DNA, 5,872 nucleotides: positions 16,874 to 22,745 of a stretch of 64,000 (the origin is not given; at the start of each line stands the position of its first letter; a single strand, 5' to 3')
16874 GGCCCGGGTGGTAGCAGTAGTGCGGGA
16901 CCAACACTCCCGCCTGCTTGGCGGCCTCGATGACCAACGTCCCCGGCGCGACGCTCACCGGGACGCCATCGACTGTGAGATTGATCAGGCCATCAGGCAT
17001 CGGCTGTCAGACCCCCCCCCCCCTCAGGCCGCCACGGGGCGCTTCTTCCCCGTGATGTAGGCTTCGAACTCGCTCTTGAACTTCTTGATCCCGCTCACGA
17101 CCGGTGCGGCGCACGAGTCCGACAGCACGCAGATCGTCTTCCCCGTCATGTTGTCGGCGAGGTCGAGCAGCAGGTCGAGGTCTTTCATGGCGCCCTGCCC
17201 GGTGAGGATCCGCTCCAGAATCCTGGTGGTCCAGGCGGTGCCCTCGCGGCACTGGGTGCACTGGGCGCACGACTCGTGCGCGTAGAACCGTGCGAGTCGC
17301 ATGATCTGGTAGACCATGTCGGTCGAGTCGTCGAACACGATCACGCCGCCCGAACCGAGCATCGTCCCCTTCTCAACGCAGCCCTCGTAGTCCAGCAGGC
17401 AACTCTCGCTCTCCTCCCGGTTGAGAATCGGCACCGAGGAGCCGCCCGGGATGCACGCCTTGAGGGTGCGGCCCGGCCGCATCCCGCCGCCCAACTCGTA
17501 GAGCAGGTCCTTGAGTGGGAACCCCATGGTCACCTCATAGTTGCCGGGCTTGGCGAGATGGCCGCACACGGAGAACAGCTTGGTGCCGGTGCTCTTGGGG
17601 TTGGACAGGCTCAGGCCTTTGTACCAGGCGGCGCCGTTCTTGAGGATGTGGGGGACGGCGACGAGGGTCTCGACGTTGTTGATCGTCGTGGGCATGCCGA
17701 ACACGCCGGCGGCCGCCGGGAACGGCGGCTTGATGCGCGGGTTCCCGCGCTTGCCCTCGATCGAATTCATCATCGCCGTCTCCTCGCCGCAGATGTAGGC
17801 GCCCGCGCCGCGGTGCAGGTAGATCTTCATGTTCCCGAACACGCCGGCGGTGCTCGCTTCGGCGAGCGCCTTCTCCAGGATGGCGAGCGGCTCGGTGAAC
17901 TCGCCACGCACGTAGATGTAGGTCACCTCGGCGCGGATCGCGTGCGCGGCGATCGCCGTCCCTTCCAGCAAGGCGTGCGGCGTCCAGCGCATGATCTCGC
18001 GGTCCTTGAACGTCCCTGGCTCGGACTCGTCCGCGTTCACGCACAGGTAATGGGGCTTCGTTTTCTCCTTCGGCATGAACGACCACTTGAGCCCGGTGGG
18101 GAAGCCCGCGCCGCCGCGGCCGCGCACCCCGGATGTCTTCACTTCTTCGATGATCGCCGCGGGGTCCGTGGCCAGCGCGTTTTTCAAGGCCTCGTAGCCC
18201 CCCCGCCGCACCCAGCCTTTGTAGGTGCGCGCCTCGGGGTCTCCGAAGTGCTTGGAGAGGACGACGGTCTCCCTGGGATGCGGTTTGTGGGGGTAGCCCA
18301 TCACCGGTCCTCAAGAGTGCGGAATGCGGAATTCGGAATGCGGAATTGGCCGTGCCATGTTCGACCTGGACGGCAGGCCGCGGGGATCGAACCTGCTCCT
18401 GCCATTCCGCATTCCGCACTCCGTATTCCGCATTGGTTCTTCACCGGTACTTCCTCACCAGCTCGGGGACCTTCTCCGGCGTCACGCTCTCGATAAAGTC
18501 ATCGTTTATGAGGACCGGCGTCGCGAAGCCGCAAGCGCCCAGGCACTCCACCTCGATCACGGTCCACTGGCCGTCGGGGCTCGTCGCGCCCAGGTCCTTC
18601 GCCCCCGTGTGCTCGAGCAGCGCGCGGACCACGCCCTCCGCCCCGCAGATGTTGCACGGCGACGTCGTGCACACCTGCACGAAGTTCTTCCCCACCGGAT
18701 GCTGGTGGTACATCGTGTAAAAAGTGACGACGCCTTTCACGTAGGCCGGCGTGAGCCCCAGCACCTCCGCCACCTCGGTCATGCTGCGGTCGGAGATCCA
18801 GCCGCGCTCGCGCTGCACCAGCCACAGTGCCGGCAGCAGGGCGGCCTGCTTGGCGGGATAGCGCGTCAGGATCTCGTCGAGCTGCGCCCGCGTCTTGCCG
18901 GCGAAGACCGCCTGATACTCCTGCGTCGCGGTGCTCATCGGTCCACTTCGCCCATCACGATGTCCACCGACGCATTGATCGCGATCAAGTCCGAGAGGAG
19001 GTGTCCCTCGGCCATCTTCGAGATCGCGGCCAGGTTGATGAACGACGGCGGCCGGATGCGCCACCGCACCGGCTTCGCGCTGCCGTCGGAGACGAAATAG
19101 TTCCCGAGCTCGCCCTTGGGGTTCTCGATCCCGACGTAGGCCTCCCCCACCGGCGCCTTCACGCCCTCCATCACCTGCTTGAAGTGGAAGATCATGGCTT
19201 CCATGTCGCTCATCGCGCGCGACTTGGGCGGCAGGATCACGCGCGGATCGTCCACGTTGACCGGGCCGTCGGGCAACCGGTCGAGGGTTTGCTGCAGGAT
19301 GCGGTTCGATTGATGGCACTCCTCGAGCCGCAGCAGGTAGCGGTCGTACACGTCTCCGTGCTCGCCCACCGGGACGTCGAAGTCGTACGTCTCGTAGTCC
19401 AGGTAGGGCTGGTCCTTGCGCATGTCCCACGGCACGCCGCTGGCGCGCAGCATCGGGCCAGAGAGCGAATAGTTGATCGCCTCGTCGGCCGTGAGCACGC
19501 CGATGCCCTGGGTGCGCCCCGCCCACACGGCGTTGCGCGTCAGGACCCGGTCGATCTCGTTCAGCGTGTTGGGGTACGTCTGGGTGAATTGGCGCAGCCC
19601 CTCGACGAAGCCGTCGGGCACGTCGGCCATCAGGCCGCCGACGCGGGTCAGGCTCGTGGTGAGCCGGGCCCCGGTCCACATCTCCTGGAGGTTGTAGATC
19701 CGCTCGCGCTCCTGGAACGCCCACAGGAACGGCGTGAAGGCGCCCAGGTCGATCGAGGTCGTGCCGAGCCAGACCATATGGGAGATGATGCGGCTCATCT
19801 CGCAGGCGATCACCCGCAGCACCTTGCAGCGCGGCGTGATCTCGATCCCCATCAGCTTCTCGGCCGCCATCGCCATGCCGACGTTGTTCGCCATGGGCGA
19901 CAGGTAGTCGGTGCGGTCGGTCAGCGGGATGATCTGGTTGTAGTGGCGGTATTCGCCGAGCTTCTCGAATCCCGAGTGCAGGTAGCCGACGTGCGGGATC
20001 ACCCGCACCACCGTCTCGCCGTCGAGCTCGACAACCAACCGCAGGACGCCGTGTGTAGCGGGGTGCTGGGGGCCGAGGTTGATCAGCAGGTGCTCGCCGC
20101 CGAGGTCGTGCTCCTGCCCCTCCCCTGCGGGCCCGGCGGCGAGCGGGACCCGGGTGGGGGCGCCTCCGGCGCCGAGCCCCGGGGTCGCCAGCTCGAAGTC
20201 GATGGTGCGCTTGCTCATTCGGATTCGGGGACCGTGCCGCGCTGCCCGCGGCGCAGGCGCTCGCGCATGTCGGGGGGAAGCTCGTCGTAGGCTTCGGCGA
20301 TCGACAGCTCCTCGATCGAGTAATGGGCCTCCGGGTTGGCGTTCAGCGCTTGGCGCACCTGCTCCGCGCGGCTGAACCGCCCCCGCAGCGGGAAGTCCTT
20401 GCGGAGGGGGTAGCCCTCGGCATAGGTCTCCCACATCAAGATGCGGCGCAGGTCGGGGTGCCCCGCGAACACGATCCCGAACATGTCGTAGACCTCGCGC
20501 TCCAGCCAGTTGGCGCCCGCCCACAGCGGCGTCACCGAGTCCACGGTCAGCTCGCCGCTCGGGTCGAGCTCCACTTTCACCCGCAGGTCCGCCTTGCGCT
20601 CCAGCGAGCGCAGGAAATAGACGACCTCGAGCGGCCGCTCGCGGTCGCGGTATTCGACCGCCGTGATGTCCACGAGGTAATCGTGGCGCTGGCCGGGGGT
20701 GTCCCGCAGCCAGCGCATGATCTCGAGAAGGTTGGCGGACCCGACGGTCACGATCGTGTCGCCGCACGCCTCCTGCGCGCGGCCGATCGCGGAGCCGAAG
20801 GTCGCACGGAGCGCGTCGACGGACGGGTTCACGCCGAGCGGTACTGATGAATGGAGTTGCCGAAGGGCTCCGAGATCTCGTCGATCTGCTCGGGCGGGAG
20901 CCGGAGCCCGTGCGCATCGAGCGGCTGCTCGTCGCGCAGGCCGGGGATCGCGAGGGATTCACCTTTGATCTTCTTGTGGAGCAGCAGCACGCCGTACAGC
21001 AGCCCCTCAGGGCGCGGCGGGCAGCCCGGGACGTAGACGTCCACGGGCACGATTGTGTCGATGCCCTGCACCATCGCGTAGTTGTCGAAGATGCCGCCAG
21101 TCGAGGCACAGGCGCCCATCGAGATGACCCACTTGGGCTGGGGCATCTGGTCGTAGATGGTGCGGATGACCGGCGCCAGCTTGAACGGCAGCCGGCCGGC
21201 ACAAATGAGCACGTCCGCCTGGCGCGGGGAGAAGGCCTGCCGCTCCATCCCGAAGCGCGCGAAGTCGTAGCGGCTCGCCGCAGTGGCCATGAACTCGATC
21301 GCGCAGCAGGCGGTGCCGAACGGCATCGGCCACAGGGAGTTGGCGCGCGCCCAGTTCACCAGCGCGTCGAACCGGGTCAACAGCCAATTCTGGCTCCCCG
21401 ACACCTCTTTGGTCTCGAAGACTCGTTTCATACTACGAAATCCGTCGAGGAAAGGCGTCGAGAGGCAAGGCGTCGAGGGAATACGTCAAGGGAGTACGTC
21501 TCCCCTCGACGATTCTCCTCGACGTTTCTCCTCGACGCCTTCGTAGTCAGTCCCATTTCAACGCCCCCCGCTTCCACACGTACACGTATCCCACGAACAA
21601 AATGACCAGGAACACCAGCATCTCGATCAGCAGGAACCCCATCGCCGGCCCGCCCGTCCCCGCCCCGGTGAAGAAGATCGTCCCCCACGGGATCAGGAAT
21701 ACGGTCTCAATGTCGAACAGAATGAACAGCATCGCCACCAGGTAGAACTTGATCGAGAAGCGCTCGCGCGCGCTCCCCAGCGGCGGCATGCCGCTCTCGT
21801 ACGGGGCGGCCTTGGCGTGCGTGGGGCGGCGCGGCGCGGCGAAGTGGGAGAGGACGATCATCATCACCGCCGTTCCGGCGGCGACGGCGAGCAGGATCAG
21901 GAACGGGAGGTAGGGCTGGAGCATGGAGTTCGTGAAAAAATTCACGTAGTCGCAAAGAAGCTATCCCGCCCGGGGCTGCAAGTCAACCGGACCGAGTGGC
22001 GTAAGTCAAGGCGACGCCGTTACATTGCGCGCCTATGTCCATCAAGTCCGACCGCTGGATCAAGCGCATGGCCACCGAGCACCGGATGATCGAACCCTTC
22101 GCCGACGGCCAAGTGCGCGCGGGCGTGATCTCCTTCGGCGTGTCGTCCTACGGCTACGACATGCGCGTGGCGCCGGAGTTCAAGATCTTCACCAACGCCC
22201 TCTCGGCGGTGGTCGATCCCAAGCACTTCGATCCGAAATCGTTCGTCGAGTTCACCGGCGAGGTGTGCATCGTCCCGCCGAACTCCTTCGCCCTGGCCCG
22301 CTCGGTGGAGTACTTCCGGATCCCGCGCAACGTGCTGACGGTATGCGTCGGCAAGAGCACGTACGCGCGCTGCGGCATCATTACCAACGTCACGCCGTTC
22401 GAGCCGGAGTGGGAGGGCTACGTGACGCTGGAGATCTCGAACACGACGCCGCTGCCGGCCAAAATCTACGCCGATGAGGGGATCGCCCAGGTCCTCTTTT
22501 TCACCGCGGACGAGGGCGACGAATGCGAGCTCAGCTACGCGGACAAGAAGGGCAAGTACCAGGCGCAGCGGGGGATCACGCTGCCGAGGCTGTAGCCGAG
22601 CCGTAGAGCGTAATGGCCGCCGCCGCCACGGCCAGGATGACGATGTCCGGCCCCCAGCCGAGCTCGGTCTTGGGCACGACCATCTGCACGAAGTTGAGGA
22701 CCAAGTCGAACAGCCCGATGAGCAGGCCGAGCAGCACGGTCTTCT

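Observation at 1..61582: A structural class of mirrored tandem-repeat hairpins with at least four unrelated unit sequences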

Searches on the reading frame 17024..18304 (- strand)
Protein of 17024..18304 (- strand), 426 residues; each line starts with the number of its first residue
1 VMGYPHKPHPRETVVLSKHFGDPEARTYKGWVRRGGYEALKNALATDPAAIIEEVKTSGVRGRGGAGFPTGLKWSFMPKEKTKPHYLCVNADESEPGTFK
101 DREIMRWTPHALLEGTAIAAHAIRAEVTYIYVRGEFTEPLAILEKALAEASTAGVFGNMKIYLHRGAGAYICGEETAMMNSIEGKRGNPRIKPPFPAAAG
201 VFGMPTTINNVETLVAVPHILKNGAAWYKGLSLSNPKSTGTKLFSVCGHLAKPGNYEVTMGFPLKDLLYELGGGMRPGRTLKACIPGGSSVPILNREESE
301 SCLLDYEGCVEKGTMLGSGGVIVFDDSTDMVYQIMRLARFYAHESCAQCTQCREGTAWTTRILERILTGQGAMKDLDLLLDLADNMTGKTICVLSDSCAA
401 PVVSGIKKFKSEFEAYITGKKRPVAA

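Call 17: search_protein_families(library=pfam, proteins=[window:17024-18304:-])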
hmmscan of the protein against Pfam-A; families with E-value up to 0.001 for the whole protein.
window:17024-18304:- (426 aa): 4 families
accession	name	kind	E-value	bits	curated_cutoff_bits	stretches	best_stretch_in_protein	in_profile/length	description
PF01512.22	Complex1_51K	-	1.6e-49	168.1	31.2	1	55-219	1-150/150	Nuo51 FMN-binding domain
PF10589.14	NADH_4Fe-4S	-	8.4e-29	99.7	23.5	1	335-415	4-84/85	NADH-ubiquinone oxidoreductase-F iron-sulfur binding region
PF10531.15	SLBB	-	2.8e-09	37.1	27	1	244-293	2-54/55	SLBB domain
PF22461.2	SLBB_2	-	4.3e-09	36.8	27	1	242-304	1-65/79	SLBB domain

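Call 18: find_related_loci(query=window:17024-18304:-, collection=genome_contigs, flank=10000)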
Query window:17024-18304:- (426 aa) in genome_contigs; peptide patterns used: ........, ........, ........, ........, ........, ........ (x = any residue, [..] = any of these).
600 stretches matched a pattern (row limit reached: there are more); 598 encode a relative of the query (tblastn E <= 1e-3); the best 80 are kept; 80 distinct loci.
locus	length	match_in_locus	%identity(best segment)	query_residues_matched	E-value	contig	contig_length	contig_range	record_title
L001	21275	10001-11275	91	2-426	0e+0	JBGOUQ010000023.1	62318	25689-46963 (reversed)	MAG: Gemmatimonadota bacterium isolate OBJ_0618_7090110_135 k141_6013858_length_62318_cov_122.8839, whole genome shotgun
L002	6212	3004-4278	87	2-426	0e+0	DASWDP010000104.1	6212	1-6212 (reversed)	MAG TPA_asm: Gemmatimonadales bacterium isolate SMAG_U2739 k141_657594, whole genome shotgun sequence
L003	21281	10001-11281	86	1-426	0e+0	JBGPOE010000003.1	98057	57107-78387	MAG: Gemmatimonadota bacterium isolate OBJ_0618_7090110_199 k141_4859934_length_98057_cov_28.9211, whole genome shotgun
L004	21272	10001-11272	83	1-424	0e+0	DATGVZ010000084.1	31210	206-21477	MAG TPA_asm: Gemmatimonadales bacterium isolate SMAG_U10569 k141_1291181, whole genome shotgun sequence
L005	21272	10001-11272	84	1-424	0e+0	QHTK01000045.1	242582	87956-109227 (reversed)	MAG: Gemmatimonadetes bacterium isolate AG8 14_1009_05_30cm_scaffold_101_curated, whole genome shotgun sequence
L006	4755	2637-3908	82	1-424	0e+0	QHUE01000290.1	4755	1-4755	MAG: Gemmatimonadetes bacterium isolate AG35 14_0903_16_40cm_scaffold_60975_curated, whole genome shotgun sequence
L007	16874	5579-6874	77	2-426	0e+0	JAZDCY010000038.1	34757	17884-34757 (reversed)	MAG: Gemmatimonadota bacterium isolate LQ108M_Bin_23 LQ108M_Bin_23_scaffold_38, whole genome shotgun sequence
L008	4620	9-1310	75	1-426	0e+0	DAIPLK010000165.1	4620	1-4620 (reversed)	MAG TPA_asm: Gemmatimonadales bacterium isolate CTOTU26080 NODE_18004_length_4620_cov_14.565608, whole genome shotgun se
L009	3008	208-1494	76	1-421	0e+0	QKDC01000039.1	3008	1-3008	MAG: Gemmatimonadetes bacterium isolate SZUA-440 scaffold_198307, whole genome shotgun sequence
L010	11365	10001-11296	74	1-424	0e+0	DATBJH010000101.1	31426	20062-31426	MAG TPA_asm: Gemmatimonadales bacterium isolate SMAG_U3915 k141_3776418, whole genome shotgun sequence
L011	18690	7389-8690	74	1-426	0e+0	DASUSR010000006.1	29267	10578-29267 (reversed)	MAG TPA_asm: Gemmatimonadales bacterium isolate SMAG_U1741 k141_1555849, whole genome shotgun sequence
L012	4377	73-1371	73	2-426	0e+0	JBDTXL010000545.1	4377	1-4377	MAG: Gemmatimonadota bacterium isolate cluster4_bin.115 NODE_88398_length_4377_cov_11.967839, whole genome shotgun seque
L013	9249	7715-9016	72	1-426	0e+0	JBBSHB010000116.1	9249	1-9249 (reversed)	MAG: Gemmatimonadales bacterium isolate LS2_sbin.56 LS2_sbin.56_K_124441_L_9249_cov_43.3670, whole genome shotgun sequen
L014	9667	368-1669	72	1-426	0e+0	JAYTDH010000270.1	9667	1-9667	MAG: Gemmatimonas sp. isolate GFS_1675 GFS_1675_269, whole genome shotgun sequence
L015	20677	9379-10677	73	1-425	0e+0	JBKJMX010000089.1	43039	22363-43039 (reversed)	MAG: Gemmatimonadales bacterium isolate ant_bin.344 k117_1666973, whole genome shotgun sequence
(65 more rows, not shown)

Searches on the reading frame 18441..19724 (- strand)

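Call 17: search_protein_families(library=pfam, proteins=[window:18441-19724:-])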
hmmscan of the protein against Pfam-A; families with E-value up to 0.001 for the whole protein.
window:18441-19724:- (427 aa): 1 family
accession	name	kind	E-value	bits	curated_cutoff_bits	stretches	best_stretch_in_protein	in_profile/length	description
PF01257.25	2Fe-2S_thioredx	-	2.7e-47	160.7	24.8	1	283-427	2-145/145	Thioredoxin-like [2Fe-2S] ferredoxin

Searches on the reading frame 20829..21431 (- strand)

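Call 17: search_protein_families(library=pfam, proteins=[window:20829-21431:-])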
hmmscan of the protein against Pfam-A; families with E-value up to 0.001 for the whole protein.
window:20829-21431:- (200 aa): 1 family
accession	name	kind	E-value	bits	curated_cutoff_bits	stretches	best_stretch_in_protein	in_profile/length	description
PF01058.29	Oxidored_q6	-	4.3e-27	94.8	27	1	42-149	1-126/128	NADH ubiquinone oxidoreductase, 20 Kd subunit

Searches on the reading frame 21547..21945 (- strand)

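Call 17: search_protein_families(library=pfam, proteins=[window:21547-21945:-])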
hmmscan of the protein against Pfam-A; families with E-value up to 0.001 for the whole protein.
window:21547-21945:- (132 aa): 1 family
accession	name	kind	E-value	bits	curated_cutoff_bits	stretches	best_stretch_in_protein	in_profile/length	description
PF00507.24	Oxidored_q4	-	3.1e-35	120.8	23.3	1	27-131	2-99/99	NADH-ubiquinone/plastoquinone oxidoreductase, chain 3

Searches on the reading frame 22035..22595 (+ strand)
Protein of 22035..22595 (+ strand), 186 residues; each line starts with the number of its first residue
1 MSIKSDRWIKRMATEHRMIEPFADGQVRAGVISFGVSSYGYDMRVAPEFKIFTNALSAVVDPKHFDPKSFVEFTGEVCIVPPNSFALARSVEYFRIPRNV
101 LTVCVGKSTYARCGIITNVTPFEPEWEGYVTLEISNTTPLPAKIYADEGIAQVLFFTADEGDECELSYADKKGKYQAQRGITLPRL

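Call 62: search_protein_families(library=pfam, proteins=[window:22035-22595:+])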
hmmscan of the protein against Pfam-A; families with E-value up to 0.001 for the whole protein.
window:22035-22595:+ (186 aa): 1 family
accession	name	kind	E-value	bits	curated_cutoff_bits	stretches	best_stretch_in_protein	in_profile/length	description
PF22769.1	DCD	-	1.9e-36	125.9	27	1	3-157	1-152/153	dCTP deaminase-like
